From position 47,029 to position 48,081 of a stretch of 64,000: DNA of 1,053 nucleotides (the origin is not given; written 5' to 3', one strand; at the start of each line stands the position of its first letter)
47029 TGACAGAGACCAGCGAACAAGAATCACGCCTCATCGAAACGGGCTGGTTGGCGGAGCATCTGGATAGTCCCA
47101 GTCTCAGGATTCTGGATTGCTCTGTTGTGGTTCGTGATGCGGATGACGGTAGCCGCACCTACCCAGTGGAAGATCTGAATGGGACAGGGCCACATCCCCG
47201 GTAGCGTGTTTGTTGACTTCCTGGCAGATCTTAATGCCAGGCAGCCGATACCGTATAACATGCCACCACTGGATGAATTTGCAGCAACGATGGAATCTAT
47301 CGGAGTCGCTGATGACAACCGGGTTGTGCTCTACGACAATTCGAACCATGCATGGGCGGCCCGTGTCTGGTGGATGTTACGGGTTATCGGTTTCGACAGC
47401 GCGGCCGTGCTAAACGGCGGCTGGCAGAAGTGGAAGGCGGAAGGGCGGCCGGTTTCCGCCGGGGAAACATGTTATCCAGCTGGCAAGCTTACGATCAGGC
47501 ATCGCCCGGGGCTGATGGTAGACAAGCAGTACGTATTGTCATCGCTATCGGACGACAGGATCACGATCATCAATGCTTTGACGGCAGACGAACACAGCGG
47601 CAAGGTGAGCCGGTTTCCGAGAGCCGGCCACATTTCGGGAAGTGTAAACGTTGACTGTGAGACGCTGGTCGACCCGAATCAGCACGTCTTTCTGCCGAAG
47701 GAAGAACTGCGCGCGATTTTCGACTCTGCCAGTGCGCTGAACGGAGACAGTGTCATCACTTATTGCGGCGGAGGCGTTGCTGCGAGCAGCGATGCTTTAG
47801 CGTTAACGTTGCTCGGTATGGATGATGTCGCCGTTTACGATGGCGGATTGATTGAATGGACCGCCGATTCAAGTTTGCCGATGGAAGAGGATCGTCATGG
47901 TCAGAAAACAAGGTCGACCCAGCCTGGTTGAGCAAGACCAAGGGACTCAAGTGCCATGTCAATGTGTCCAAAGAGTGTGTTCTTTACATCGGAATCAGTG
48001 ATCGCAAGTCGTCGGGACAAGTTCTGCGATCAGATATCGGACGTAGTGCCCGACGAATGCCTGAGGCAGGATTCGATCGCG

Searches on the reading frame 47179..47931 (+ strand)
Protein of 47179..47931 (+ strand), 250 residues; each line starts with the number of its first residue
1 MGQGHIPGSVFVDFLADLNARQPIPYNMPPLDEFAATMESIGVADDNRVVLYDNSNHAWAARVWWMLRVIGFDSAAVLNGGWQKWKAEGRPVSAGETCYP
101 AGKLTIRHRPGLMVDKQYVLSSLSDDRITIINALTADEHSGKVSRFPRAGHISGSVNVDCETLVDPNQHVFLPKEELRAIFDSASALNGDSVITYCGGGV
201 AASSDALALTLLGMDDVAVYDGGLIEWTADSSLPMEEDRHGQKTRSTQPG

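Call 30: search_protein_families(library=pfam, proteins=[window:47179-47931:+], max_evalue=0.001)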
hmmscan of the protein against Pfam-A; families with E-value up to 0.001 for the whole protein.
window:47179-47931:+ (250 aa): 1 family
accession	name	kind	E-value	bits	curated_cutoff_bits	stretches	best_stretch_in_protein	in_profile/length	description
PF00581.25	Rhodanese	-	1.8e-27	96.2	22.2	2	119-229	5-101/102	Rhodanese-like domain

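Call 67: search_protein_families(library=ncbifam, proteins=[window:47179-47931:+], max_evalue=1e-8)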
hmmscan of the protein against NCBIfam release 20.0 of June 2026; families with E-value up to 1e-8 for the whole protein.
window:47179-47931:+ (250 aa): 2 families
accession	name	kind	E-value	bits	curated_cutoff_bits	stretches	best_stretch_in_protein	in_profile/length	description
NF008557.0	PRK11493.1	equivalog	2.4e-44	151.5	250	1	3-238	44-280/281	3-mercaptopyruvate sulfurtransferase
NF040901.1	SeO3_TeO2_ExtH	equivalog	5e-11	42.3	200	0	36-234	120-353/430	selenite/tellurite reduction operon rhodanese-like protein ExtH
